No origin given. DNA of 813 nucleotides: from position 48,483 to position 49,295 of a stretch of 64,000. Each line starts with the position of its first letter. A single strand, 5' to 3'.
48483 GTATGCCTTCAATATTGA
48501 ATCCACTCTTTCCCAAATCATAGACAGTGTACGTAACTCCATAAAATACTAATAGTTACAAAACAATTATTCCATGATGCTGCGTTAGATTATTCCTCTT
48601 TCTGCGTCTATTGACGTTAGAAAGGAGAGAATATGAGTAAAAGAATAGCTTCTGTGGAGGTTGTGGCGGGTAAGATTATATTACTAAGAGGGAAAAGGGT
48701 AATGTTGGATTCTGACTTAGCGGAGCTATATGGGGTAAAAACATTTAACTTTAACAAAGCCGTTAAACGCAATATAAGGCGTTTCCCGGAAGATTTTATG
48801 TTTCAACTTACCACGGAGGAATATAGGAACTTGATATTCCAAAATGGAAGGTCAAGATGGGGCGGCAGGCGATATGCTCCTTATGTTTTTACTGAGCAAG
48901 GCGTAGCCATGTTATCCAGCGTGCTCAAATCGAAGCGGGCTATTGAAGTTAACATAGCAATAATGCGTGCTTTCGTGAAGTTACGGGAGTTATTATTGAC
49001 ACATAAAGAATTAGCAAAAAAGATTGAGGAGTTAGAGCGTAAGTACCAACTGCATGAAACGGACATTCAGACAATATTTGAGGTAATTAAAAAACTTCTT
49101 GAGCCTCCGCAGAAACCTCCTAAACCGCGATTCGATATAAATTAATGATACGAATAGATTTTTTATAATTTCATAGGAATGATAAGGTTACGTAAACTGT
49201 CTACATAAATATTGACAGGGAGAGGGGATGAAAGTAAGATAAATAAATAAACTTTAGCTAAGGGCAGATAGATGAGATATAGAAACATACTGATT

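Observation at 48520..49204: ORF6N-domain cassette shares its 5' leader with the RAYT cassette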

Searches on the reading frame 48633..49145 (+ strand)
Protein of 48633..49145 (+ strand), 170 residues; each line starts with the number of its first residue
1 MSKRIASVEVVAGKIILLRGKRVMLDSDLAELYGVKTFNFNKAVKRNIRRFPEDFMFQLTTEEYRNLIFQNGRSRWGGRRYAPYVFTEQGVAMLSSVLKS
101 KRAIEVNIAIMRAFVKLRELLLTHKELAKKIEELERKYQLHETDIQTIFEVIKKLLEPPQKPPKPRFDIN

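Call 8: search_protein_families(library=pfam, proteins=[window:48633-49145:+], max_evalue=0.01)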
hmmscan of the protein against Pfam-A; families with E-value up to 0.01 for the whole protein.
window:48633-49145:+ (170 aa): 3 families
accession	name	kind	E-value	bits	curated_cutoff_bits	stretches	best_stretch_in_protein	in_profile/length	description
PF10543.14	ORF6N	-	3.3e-35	120.7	27.8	1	14-97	2-86/86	ORF6N domain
PF09669.15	Phage_pRha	-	0.00024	22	29.9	1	42-118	15-90/91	Phage regulatory protein Rha (Phage_pRha)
PF04192.17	Utp21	-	0.0026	18.1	30.8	1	91-151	137-200/209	Utp21 specific WD40 associated putative domain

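Call 11: find_encoding_contigs(protein=window:48633-49145:+, flank=10000, max_places=10)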
Protein window:48633-49145:+ (170 aa): 10 contigs read that carry it; 8 places shown.
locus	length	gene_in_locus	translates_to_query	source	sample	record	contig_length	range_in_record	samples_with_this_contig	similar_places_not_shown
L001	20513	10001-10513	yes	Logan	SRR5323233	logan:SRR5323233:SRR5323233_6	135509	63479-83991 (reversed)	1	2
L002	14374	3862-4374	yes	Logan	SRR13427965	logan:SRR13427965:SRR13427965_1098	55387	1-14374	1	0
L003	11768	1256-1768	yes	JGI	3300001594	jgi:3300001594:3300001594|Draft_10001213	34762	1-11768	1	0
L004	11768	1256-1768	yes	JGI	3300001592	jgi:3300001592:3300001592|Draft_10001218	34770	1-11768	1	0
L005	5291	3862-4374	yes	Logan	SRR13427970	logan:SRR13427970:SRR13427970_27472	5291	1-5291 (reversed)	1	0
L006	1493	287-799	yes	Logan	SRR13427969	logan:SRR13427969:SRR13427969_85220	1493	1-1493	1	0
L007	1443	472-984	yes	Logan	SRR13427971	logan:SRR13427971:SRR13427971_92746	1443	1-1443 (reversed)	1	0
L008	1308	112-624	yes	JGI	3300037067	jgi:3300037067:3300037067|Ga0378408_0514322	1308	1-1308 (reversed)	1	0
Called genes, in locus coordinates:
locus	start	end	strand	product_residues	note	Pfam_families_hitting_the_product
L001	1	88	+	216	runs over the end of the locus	PF00834:Ribul_P_3_epim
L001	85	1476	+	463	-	PF02878:PGM_PMM_I, PF02879:PGM_PMM_II, PF02880:PGM_PMM_III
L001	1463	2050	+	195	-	PF01553:Acyltransferase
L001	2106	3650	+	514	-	PF21710:Spt6_S1 (faint), PF23459:S1_RRP5 (faint), PF00575:S1, PF18614:RNase_II_C_S1 (faint), PF00575:S1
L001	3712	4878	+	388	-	PF00579:tRNA-synt_1b, PF22421:SYY_C-terminal (weak)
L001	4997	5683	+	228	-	PF01797:Y1_Tnp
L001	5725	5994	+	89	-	PF04193:PQ-loop, PF03083:MtN3_slv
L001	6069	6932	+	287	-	PF00483:NTP_transferase, PF12804:NTP_transf_3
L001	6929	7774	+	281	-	PF01370:Epimerase, PF04321:RmlD_sub_bind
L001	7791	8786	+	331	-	PF00106:adh_short (faint), PF01073:3Beta_HSD, PF01370:Epimerase, PF02719:Polysacc_synt_2, PF04321:RmlD_sub_bind, PF16363:GDP_Man_Dehyd, PF13460:NAD_binding_10 (weak), PF07993:NAD_binding_4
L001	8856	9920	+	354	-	PF01073:3Beta_HSD (weak), PF01370:Epimerase, PF02719:Polysacc_synt_2 (weak), PF04321:RmlD_sub_bind, PF16363:GDP_Man_Dehyd, PF07993:NAD_binding_4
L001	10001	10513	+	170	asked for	PF10543:ORF6N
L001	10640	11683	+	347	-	PF01073:3Beta_HSD, PF01370:Epimerase, PF02719:Polysacc_synt_2 (faint), PF07993:NAD_binding_4, PF16363:GDP_Man_Dehyd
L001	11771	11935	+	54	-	-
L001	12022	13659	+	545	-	PF00795:CN_hydrolase, PF02540:NAD_synthase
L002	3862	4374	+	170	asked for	PF10543:ORF6N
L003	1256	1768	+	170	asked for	PF10543:ORF6N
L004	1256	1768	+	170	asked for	PF10543:ORF6N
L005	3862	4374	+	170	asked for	PF10543:ORF6N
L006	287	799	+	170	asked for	PF10543:ORF6N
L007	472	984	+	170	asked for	PF10543:ORF6N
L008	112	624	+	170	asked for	PF10543:ORF6N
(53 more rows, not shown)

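Call 12: find_homologous_proteins(query=window:48633-49145:+, max_evalue=1e-10)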
Query window:48633-49145:+ (170 aa): 8000 proteins with E <= 1e-10 among 8000 candidates; the best 120 are listed.
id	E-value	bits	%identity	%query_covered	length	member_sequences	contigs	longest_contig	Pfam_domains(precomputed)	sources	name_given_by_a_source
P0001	1.1e-103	362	99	100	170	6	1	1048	PF10543.15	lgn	-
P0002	2.2e-84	299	82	100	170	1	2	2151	PF10543.15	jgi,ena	-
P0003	2.4e-83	296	81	100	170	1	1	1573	PF10543.15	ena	-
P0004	2.6e-83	296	81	100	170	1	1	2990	PF10543.15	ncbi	-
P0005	3.0e-83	295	81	100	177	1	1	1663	PF10543.15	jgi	-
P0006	3.4e-83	295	80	100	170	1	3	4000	PF10543.15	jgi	-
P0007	6.6e-83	294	83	96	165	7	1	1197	PF10543.15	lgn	-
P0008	7.4e-83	294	80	100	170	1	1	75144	PF10543.15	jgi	-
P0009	1.0e-82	294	80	100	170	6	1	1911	PF10543.15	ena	-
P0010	2.3e-82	292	79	100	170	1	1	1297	PF10543.15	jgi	-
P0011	5.2e-82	291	80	100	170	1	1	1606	PF10543.15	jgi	jgi:hypothetical protein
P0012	5.8e-82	291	79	100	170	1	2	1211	PF10543.15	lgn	-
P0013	1.1e-81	290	79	100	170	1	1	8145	PF10543.15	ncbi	-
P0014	1.7e-80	286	79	100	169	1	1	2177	PF10543.15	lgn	-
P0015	2.8e-80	286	81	86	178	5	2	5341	PF10543.15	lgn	-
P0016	8.6e-80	284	79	100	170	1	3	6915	PF10543.15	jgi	jgi:ORF6N domain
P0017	2.3e-79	283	76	100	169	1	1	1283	PF10543.15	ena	-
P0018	9.8e-78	277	78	100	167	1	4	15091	PF10543.15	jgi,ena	-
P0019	1.6e-77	277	77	100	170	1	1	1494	PF10543.15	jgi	-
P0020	4.7e-77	275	79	100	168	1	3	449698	PF10543.15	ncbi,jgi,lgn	jgi:hypothetical protein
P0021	1.1e-76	274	76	100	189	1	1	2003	PF10543.15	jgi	jgi:hypothetical protein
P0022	2.2e-76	273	76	100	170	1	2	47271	PF10543.15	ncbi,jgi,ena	-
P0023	2.8e-76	273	74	100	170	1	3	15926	PF10543.15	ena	-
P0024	3.0e-76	273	76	100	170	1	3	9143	PF10543.15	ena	-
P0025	7.5e-76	271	77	100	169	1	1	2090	PF10543.15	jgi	jgi:hypothetical protein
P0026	7.5e-76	271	75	100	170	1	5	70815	PF10543.15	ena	-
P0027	9.0e-76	271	78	100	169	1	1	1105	PF10543.15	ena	-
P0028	1.0e-75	271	74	100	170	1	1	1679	PF10543.15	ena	-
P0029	1.1e-75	271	77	100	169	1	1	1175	PF10543.15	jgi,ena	-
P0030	1.2e-75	271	77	100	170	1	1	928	PF10543.15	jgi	-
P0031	2.4e-75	270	76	96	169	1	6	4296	PF10543.15,PF09669.16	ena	-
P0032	3.5e-75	269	76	100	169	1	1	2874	PF10543.15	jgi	jgi:hypothetical protein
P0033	5.3e-75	269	76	99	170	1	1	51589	PF10543.15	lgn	-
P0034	5.4e-75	268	76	100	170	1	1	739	PF10543.15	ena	-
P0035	5.5e-75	268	76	96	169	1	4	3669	PF10543.15,PF09669.16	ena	-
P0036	5.9e-75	268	75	100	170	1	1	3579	PF10543.15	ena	-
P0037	6.2e-75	268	76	100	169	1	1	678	PF10543.15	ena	-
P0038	6.8e-75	268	76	100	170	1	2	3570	PF10543.15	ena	-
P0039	1.3e-74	267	75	100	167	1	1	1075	PF10543.15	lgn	-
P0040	1.4e-74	267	77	100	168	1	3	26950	PF10543.15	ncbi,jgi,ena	ncbi:MAG: ORF6N domain-containing protein [Candidatus Omnitrophota bacterium]|jgi:phage regulator Rh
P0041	2.2e-74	266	74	100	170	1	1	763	PF10543.15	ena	-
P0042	4.5e-74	266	74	100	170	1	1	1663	PF10543.15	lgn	-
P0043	4.6e-74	265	75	100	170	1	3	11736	PF10543.15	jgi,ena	-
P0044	4.7e-74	265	76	100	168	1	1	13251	PF10543.15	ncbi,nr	ncbi:MAG: ORF6N domain-containing protein [Candidatus Omnitrophica bacterium]|nr:ORF6N domain-contai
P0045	4.7e-74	265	76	100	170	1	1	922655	PF10543.15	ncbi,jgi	ncbi:MAG: ORF6N domain-containing protein [Candidatus Omnitrophota bacterium]|jgi:hypothetical prote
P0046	7.4e-74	265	76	100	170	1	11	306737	PF10543.15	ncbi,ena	-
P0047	2.0e-73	263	75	100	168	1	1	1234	PF10543.15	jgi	jgi:hypothetical protein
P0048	2.4e-73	263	76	100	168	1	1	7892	PF10543.15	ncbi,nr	ncbi:MAG: ORF6N domain-containing protein [Candidatus Omnitrophica bacterium]|nr:ORF6N domain-contai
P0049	2.4e-73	263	75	100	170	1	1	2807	PF10543.15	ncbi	-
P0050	2.8e-73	263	76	100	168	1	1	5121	PF10543.15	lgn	-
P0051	2.8e-73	263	75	100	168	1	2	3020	PF10543.15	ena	-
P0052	3.3e-73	263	74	100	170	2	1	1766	PF10543.15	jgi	-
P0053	3.4e-73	263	74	98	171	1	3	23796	PF10543.15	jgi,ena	-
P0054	4.2e-73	262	75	91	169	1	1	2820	PF10543.15,PF09669.16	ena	-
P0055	6.8e-73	262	75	100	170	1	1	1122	PF10543.15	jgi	jgi:hypothetical protein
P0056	6.9e-73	262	75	100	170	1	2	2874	PF10543.15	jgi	jgi:hypothetical protein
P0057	7.0e-73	262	76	100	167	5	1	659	PF10543.15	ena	-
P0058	1.3e-72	261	73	99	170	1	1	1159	PF10543.15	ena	-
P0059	1.9e-72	260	72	89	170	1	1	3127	PF10543.15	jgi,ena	-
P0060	3.3e-72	259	72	99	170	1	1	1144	PF10543.15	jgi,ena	jgi:hypothetical protein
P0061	3.3e-72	259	73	100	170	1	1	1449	PF10543.15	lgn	-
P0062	3.3e-72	259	72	99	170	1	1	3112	PF10543.15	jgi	-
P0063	3.9e-72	259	74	100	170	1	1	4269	PF10543.15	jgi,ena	-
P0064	4.9e-72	259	74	100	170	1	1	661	PF10543.15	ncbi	-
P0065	5.0e-72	259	74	100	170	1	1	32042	PF10543.15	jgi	-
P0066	5.9e-72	259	74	100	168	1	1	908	PF10543.15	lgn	-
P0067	7.1e-72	258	76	100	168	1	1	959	PF10543.15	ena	-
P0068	7.3e-72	258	74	100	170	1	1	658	PF10543.15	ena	-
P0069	7.4e-72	258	76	92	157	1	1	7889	PF10543.15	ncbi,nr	ncbi:MAG TPA: ORF6N domain-containing protein, partial [Candidatus Omnitrophota bacterium]|nr:ORF6N 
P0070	7.7e-72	258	76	92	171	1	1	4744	PF10543.15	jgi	jgi:hypothetical protein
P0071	1.1e-71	258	72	100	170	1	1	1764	PF10543.15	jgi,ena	-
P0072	1.1e-71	258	71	89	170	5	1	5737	PF10543.15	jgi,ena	-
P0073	1.3e-71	258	72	100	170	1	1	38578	PF10543.15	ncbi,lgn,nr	ncbi:MAG: ORF6N domain-containing protein [Candidatus Omnitrophica bacterium]|nr:ORF6N domain-contai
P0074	1.4e-71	257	74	100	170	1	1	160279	PF10543.15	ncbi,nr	ncbi:MAG: ORF6N domain-containing protein [Candidatus Omnitrophica bacterium]|nr:ORF6N domain-contai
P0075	1.5e-71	257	72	100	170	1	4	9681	PF10543.15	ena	-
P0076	2.3e-71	257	71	100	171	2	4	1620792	PF10543.15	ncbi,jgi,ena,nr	ncbi:MAG TPA: ORF6N domain-containing protein [Candidatus Omnitrophota bacterium]|nr:ORF6N domain-co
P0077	2.8e-71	256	71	100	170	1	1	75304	PF10543.15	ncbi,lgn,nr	ncbi:MAG: ORF6N domain-containing protein [Candidatus Omnitrophota bacterium]|nr:ORF6N domain-contai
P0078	3.9e-71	256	78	88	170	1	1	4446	PF10543.15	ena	-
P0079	4.7e-71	256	76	96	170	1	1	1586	PF10543.15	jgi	jgi:hypothetical protein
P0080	4.9e-71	256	74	100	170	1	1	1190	PF10543.15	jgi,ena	-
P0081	5.2e-71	256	72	100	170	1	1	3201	PF10543.15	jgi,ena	-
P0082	6.9e-71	255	72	100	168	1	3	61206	PF10543.15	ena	-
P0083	7.0e-71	255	79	92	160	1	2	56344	PF10543.15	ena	-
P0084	7.7e-71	255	74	100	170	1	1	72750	PF10543.15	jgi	-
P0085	7.8e-71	255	74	100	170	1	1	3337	PF10543.15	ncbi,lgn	-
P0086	9.1e-71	255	74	100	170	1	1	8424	PF10543.15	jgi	-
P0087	9.6e-71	255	72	100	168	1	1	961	PF10543.15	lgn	-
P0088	1.2e-70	254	73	100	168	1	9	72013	PF10543.15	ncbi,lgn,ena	-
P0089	1.4e-70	254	72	100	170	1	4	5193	PF10543.15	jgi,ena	jgi:hypothetical protein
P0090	1.7e-70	254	74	100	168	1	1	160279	PF10543.15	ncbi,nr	ncbi:MAG: ORF6N domain-containing protein [Candidatus Omnitrophica bacterium]|nr:ORF6N domain-contai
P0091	1.8e-70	254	72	100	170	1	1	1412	PF10543.15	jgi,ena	-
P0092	1.8e-70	254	71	100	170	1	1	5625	PF10543.15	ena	-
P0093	1.8e-70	254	71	100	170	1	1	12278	PF10543.15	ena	-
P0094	2.0e-70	254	71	100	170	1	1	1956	PF10543.15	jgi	-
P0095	2.2e-70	253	75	92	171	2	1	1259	PF10543.15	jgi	jgi:hypothetical protein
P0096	2.3e-70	253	73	100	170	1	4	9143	PF10543.15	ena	-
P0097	2.5e-70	253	73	96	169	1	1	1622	PF10543.15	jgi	jgi:phage regulator Rha-like protein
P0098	2.9e-70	253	72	100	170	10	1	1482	PF10543.15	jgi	-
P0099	3.3e-70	253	74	100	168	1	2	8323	PF10543.15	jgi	jgi:phage regulator Rha-like protein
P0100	4.0e-70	253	74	100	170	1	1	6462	PF10543.15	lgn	-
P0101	4.0e-70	253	71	100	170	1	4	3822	PF10543.15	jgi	jgi:hypothetical protein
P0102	4.3e-70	253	69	100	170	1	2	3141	PF10543.15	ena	-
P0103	5.1e-70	252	71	100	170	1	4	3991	PF10543.15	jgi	-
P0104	5.3e-70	252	72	100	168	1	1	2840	PF10543.15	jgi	-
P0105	5.7e-70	252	73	89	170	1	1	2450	PF10543.15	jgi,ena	-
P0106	5.9e-70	252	75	95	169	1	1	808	PF10543.15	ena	-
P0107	6.1e-70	252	71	89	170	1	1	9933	PF10543.15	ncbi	-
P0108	7.1e-70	252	71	89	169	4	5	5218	PF10543.15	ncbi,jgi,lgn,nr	ncbi:MAG: ORF6N domain-containing protein [Candidatus Omnitrophica bacterium]|nr:ORF6N domain-contai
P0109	7.2e-70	252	70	89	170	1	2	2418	PF10543.15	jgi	-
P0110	7.3e-70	252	71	100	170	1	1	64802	PF10543.15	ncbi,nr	ncbi:MAG: ORF6N domain-containing protein [Candidatus Omnitrophica bacterium]|nr:ORF6N domain-contai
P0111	7.9e-70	252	76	96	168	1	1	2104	PF10543.15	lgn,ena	-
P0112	8.2e-70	252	72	100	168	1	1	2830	PF10543.15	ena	-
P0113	9.3e-70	251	71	100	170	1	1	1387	PF10543.15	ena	-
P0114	9.4e-70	251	71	100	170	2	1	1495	PF10543.15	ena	-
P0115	1.1e-69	251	70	89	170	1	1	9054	PF10543.15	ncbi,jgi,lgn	-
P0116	1.3e-69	251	73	94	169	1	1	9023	PF10543.15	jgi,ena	-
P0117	1.5e-69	251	77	95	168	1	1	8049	PF10543.15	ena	-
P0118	1.6e-69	251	72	100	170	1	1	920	PF10543.15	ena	-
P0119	2.6e-69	250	71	100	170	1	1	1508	PF10543.15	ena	-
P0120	2.6e-69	250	72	100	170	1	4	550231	PF10543.15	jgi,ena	-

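Call 13: find_encoding_contigs(protein=P0008, flank=4000, max_places=4)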
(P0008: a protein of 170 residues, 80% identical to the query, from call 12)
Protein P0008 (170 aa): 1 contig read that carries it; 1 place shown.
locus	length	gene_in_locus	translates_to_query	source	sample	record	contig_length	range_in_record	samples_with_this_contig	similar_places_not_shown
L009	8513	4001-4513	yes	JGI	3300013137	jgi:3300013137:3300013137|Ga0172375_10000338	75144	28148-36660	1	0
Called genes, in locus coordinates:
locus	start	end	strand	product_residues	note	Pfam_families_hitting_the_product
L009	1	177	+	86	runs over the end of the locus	PF04193:PQ-loop, PF03083:MtN3_slv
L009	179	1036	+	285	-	PF00483:NTP_transferase, PF12804:NTP_transf_3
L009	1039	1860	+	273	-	PF01370:Epimerase, PF04321:RmlD_sub_bind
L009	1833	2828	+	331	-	PF00106:adh_short (weak), PF01073:3Beta_HSD, PF01370:Epimerase, PF02719:Polysacc_synt_2, PF04321:RmlD_sub_bind, PF07993:NAD_binding_4, PF16363:GDP_Man_Dehyd, PF13460:NAD_binding_10 (weak)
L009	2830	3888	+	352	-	PF01073:3Beta_HSD (weak), PF01370:Epimerase, PF02719:Polysacc_synt_2 (faint), PF04321:RmlD_sub_bind, PF16363:GDP_Man_Dehyd, PF07993:NAD_binding_4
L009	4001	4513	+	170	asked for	PF10543:ORF6N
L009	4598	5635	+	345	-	PF01073:3Beta_HSD, PF01370:Epimerase, PF02719:Polysacc_synt_2 (weak), PF04321:RmlD_sub_bind (faint), PF07993:NAD_binding_4, PF16363:GDP_Man_Dehyd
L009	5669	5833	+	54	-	-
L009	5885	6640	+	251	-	-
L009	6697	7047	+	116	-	PF13412:HTH_24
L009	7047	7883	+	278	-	PF02706:Wzz, PF13807:GNVR (weak)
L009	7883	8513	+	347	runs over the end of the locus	PF01370:Epimerase, PF02719:Polysacc_synt_2 (faint), PF04321:RmlD_sub_bind, PF16363:GDP_Man_Dehyd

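Call 14: find_encoding_contigs(protein=P0020, flank=4000, max_places=4)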
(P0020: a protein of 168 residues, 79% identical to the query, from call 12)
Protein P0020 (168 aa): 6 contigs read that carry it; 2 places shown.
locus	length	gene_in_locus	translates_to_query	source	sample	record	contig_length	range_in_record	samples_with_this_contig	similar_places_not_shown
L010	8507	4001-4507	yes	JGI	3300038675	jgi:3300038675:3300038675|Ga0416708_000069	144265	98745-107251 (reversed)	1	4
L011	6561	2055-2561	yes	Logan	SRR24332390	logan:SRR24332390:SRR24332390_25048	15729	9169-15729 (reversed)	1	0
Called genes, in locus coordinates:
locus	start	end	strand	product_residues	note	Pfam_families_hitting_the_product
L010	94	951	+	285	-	PF00483:NTP_transferase, PF12804:NTP_transf_3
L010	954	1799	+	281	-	PF04321:RmlD_sub_bind, PF01370:Epimerase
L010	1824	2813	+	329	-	PF01073:3Beta_HSD, PF01370:Epimerase, PF02719:Polysacc_synt_2, PF04321:RmlD_sub_bind, PF07993:NAD_binding_4, PF13460:NAD_binding_10, PF16363:GDP_Man_Dehyd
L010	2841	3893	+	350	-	PF01370:Epimerase, PF02719:Polysacc_synt_2 (faint), PF04321:RmlD_sub_bind, PF16363:GDP_Man_Dehyd, PF07993:NAD_binding_4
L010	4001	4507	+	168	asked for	PF10543:ORF6N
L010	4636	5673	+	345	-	PF01073:3Beta_HSD (weak), PF01370:Epimerase, PF02719:Polysacc_synt_2 (faint), PF07993:NAD_binding_4, PF16363:GDP_Man_Dehyd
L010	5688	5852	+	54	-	-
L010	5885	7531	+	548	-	PF00795:CN_hydrolase, PF02540:NAD_synthase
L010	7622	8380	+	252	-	-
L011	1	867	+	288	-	?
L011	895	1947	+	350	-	PF01370:Epimerase, PF02719:Polysacc_synt_2 (faint), PF04321:RmlD_sub_bind, PF16363:GDP_Man_Dehyd, PF07993:NAD_binding_4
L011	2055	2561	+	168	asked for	PF10543:ORF6N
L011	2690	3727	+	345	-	PF01073:3Beta_HSD (weak), PF01370:Epimerase, PF02719:Polysacc_synt_2 (faint), PF07993:NAD_binding_4, PF16363:GDP_Man_Dehyd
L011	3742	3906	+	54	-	-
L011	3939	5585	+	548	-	PF00795:CN_hydrolase, PF02540:NAD_synthase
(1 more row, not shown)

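Call 15: find_encoding_contigs(protein=P0045, flank=4000, max_places=4)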
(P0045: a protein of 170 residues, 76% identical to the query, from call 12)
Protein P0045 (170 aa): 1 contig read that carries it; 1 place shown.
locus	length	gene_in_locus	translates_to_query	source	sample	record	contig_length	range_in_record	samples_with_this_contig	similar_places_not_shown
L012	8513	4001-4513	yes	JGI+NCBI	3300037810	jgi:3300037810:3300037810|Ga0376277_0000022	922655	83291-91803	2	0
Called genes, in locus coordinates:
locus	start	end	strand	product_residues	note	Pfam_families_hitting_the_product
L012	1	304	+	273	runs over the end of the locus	PF04321:RmlD_sub_bind, PF01370:Epimerase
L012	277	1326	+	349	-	PF01073:3Beta_HSD, PF01370:Epimerase, PF02719:Polysacc_synt_2, PF04321:RmlD_sub_bind, PF16363:GDP_Man_Dehyd, PF07993:NAD_binding_4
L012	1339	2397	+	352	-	PF01073:3Beta_HSD (faint), PF01370:Epimerase, PF02719:Polysacc_synt_2 (faint), PF04321:RmlD_sub_bind, PF16363:GDP_Man_Dehyd, PF07993:NAD_binding_4 (weak)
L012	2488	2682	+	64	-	PF10543:ORF6N (weak)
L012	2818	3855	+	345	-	PF01073:3Beta_HSD, PF01370:Epimerase, PF02719:Polysacc_synt_2 (weak), PF07993:NAD_binding_4, PF16363:GDP_Man_Dehyd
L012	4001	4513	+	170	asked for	PF10543:ORF6N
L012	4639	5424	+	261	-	PF00112:Peptidase_C1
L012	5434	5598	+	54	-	-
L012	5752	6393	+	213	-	-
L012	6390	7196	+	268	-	PF08843:AbiEii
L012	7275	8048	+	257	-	-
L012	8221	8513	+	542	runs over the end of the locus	PF00501:AMP-binding, PF13193:AMP-binding_C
